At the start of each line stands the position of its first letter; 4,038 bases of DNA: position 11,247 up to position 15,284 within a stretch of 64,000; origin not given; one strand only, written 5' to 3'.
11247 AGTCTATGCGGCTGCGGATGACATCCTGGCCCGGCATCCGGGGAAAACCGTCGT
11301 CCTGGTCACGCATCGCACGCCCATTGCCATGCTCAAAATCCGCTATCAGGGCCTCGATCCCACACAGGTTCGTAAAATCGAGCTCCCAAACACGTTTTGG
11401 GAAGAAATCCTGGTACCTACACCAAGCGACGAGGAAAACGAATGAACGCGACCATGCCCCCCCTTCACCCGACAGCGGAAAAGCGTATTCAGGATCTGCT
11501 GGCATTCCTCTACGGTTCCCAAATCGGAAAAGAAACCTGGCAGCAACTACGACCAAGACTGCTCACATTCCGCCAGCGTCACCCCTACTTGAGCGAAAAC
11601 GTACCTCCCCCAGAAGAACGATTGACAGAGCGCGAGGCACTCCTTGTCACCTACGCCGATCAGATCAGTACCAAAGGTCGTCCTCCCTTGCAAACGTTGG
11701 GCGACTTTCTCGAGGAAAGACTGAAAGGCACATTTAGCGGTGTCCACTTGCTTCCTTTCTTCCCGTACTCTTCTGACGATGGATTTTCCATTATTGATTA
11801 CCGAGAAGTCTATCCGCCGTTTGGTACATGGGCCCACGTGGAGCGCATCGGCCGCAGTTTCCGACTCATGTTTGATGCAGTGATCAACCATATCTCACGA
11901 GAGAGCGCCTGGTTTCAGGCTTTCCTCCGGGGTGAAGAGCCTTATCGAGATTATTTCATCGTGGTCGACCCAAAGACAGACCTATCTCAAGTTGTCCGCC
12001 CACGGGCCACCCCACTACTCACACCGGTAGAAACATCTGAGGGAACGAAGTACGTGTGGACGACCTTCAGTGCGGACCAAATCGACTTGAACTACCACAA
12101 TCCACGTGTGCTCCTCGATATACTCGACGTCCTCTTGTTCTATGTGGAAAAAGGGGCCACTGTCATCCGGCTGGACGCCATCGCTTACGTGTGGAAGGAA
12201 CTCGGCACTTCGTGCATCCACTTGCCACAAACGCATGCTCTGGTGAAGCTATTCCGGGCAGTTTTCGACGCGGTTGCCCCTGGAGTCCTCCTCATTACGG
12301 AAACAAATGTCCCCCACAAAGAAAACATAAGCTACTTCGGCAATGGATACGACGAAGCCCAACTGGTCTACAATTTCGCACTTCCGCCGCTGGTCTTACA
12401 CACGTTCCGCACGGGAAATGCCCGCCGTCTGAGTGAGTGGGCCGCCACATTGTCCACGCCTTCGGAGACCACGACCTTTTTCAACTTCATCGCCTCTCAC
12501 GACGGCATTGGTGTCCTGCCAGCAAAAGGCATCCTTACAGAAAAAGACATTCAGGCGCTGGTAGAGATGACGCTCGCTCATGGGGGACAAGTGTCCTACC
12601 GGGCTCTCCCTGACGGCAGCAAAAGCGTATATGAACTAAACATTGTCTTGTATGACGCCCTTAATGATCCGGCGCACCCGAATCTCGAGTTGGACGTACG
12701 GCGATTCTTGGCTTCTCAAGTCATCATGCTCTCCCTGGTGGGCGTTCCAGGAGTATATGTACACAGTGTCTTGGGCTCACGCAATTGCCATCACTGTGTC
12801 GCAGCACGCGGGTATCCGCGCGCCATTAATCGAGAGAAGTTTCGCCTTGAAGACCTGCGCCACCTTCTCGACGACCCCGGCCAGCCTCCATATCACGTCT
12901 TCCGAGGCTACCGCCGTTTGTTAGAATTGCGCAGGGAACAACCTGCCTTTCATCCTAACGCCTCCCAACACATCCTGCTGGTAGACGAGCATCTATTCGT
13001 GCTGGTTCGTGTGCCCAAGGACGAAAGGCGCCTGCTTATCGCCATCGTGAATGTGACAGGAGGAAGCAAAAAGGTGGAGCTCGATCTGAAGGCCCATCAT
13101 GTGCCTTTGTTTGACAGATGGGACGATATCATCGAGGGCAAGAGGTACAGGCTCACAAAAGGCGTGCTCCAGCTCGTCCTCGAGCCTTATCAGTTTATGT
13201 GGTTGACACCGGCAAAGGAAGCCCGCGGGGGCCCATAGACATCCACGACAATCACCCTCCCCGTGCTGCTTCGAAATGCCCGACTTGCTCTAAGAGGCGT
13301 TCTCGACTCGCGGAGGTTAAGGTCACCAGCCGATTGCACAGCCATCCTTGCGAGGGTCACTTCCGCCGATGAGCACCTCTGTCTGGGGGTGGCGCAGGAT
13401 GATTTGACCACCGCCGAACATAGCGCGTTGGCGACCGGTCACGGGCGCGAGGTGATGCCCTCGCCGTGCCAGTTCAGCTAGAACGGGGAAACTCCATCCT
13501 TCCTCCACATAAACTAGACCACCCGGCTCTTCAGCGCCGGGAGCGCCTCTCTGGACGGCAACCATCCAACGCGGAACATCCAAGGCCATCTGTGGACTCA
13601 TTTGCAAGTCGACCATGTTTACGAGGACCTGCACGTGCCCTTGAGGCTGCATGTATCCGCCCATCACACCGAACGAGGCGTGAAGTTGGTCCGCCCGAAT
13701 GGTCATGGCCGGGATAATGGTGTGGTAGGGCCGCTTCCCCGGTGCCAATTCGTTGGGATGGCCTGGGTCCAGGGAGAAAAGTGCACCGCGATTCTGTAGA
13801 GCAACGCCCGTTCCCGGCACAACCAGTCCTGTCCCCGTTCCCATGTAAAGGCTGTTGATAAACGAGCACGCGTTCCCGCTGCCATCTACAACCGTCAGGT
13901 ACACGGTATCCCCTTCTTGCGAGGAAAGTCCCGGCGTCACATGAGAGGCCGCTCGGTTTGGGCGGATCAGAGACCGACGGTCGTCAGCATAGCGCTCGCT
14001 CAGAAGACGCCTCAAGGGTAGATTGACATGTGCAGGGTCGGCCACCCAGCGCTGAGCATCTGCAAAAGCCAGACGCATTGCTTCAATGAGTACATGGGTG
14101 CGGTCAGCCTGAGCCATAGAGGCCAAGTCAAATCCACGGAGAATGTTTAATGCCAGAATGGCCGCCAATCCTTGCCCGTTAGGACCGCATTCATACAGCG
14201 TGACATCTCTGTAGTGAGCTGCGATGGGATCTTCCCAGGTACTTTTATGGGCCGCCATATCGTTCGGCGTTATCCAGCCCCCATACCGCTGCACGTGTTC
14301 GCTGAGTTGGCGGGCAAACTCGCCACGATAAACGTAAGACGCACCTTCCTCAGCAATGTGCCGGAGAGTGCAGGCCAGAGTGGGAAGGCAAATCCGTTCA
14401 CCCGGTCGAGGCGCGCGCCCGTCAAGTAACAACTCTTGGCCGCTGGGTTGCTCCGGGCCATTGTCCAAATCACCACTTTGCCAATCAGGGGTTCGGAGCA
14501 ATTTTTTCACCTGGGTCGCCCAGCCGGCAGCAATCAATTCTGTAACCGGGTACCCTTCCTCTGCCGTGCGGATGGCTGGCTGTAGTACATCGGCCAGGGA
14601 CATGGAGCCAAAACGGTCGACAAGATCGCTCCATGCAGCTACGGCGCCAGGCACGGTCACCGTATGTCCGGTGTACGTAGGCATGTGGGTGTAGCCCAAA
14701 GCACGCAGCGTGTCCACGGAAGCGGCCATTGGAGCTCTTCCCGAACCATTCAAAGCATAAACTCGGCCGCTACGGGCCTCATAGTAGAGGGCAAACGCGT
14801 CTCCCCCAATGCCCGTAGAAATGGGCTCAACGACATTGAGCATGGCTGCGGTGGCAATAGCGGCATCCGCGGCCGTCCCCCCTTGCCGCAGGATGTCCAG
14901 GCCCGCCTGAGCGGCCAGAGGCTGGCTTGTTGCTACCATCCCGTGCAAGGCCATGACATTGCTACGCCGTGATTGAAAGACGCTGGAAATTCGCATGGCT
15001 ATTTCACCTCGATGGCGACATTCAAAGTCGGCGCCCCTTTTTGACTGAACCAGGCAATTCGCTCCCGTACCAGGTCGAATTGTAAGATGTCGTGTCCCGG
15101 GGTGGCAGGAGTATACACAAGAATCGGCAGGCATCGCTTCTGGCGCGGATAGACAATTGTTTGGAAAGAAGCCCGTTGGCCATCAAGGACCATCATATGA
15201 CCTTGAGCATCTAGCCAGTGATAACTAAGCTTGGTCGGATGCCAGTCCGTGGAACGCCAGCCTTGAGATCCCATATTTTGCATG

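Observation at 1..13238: Single co-directional cluster for import, synthesis, extension and phosphorolysis of glucosylglycerate-type solutes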

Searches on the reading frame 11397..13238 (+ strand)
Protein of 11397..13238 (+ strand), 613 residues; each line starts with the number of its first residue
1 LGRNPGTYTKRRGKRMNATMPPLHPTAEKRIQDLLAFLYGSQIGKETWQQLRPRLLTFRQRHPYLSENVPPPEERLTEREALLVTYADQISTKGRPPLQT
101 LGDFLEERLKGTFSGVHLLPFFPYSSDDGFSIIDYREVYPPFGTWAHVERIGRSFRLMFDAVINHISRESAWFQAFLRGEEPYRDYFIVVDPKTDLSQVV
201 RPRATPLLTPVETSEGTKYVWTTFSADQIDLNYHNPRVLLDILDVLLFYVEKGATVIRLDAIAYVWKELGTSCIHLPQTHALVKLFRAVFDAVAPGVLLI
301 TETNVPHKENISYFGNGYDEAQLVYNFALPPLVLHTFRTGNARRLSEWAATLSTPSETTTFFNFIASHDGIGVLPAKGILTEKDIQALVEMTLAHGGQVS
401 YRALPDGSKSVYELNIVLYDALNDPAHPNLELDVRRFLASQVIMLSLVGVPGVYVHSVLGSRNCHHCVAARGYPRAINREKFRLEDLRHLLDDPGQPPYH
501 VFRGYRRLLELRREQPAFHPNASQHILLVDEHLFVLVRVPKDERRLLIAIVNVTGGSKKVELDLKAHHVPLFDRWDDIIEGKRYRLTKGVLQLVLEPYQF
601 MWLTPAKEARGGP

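Call 4: search_protein_families(library=pfam, proteins=[window:11397-13238:+], max_evalue=0.01)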
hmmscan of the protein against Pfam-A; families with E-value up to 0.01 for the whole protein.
window:11397-13238:+ (613 aa): 2 families
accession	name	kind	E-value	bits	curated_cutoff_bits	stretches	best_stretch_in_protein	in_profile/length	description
PF00128.31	Alpha-amylase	-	1.9e-27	97.1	22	1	113-336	33-275/446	Alpha amylase, catalytic domain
PF11941.14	DUF3459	-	0.0018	19.1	22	1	505-555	2-53/90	Domain of unknown function (DUF3459)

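Call 5: search_protein_families(library=ncbifam, proteins=[window:11397-13238:+], max_evalue=0.01)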
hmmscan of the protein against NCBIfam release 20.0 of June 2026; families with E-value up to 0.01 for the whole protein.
window:11397-13238:+ (613 aa): 7 families
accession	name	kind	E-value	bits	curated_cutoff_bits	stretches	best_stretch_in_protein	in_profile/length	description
TIGR03852.1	sucrose_gtfA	equivalog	4.6e-62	210.1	334.4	1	80-554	2-461/470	sucrose phosphorylase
TIGR02456.1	treS_nterm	equivalog_domain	2.2e-45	155.2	678.35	1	115-371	44-309/539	maltose alpha-D-glucosyltransferase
TIGR02403.1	trehalose_treC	equivalog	2.7e-29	102.3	799.05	2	118-267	46-200/544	alpha,alpha-phosphotrehalase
NF008183.0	PRK10933.1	subfamily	1.3e-18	67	535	1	115-268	49-208/551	alpha,alpha-phosphotrehalase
NF051899.1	BetGalacBglAAgro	equivalog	1.2e-17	63.5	900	1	116-267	45-204/537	beta-galactosidase BglA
NF041090.1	Cyc-maltodext_AglB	equivalog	1.9e-14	53.4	540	2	116-191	82-162/470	cyclomaltodextrinase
NF008051.0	PRK10785.1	equivalog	5.5e-10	38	568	1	116-189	196-282/607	maltodextrin glucosidase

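Call 7: search_solved_structures(query=window:11442-13238:+, max_evalue=1e-10, show_alignments=2)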
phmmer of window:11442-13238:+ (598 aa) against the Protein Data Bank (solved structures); distinct sequences matched with E-value up to 1e-10: 93 (the best 60 are shown).
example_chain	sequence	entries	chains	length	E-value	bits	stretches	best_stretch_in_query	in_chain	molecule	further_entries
7qqj_A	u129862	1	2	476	6.3e-56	193.6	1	64-532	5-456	Sucrose phosphorylase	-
7qqi_A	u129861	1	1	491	1.3e-52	182.7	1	63-525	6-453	Aamy domain-containing protein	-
7xdq_A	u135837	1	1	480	5.6e-47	164.1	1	67-503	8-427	Glucosylglycerol phosphorylase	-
6s9v_A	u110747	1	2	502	9.4e-46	160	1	65-503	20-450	Sucrose 6(F)-phosphate phosphorylase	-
9isa_A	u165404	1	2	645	2.2e-45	158.8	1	99-357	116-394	Amylosucrase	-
3ucq_A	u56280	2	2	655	2.4e-45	158.7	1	99-357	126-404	Amylosucrase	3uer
1r7a_A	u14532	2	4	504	4.2e-45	157.9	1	66-480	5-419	sucrose phosphorylase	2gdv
7xdr_A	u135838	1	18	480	9.3e-45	156.7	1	67-503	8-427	Glucosylglycerol phosphorylase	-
7znp_A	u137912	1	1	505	9.4e-45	156.7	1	67-504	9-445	Sucrose phosphorylase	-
5c8b_B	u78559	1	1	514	1e-44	156.6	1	65-480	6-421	Sucrose phosphorylase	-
6fme_B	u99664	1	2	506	1.1e-44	156.5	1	66-480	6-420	Sucrose phosphorylase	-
2gdu_A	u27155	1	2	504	1.1e-44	156.5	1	66-480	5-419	sucrose phosphorylase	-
5mb2_B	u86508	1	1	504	1.1e-44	156.4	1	66-480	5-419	Sucrose phosphorylase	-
7esh_A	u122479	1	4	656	2e-44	155.6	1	88-358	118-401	amylosucrase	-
5m9x_B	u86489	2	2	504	5.6e-44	154.2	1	66-480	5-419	Sucrose phosphorylase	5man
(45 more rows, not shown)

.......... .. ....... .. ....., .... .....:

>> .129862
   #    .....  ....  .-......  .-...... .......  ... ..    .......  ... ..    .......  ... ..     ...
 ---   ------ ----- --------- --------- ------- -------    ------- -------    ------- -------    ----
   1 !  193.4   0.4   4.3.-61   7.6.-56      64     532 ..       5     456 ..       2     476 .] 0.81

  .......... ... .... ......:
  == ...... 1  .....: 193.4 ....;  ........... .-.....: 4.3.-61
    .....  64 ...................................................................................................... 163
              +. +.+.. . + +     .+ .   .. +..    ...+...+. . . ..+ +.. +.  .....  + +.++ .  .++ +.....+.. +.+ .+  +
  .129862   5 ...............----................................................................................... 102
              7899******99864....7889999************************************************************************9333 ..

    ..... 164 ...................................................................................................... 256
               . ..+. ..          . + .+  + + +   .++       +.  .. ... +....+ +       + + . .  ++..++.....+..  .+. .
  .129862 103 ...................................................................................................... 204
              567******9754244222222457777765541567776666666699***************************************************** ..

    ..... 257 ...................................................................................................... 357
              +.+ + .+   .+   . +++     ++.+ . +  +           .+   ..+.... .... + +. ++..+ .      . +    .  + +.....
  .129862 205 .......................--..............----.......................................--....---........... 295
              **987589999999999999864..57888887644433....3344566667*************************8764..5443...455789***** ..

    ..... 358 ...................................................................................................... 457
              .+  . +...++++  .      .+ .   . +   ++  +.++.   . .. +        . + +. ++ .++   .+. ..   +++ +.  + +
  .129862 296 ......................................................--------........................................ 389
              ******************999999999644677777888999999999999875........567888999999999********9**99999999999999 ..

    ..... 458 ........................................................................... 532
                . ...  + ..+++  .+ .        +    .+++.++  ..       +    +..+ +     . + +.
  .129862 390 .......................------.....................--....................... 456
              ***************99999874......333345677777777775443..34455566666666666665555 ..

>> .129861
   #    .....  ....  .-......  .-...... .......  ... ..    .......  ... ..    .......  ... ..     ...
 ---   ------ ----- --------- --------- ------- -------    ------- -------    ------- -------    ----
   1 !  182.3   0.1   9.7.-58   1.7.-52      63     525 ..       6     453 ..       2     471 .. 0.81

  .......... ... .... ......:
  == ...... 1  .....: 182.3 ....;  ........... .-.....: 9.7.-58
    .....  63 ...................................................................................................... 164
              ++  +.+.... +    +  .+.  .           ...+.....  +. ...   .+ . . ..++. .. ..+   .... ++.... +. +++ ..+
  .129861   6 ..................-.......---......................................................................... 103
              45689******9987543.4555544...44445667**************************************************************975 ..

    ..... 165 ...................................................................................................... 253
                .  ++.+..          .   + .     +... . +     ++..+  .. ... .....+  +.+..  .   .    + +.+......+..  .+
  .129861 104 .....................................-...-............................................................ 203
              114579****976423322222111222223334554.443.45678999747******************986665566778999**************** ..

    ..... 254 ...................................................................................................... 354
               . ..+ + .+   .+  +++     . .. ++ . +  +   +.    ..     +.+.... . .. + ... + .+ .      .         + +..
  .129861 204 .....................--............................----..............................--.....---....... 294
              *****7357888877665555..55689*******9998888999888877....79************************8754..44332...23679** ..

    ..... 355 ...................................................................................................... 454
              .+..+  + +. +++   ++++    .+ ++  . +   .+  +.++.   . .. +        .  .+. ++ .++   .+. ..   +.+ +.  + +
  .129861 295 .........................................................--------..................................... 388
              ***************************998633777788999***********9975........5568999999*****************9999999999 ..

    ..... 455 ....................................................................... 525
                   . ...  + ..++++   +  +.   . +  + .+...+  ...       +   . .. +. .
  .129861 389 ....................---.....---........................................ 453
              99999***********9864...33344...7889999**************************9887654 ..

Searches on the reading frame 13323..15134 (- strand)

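Call 50: search_protein_families(library=pfam, proteins=[window:13323-15134:-], max_evalue=0.00001)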
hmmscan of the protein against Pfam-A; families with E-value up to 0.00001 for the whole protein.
window:13323-15134:- (603 aa): 1 family
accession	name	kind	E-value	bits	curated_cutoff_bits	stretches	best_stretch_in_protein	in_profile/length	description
PF01019.26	G_glu_transpept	-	9.3e-146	487.1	27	1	80-598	2-512/512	Gamma-glutamyltranspeptidase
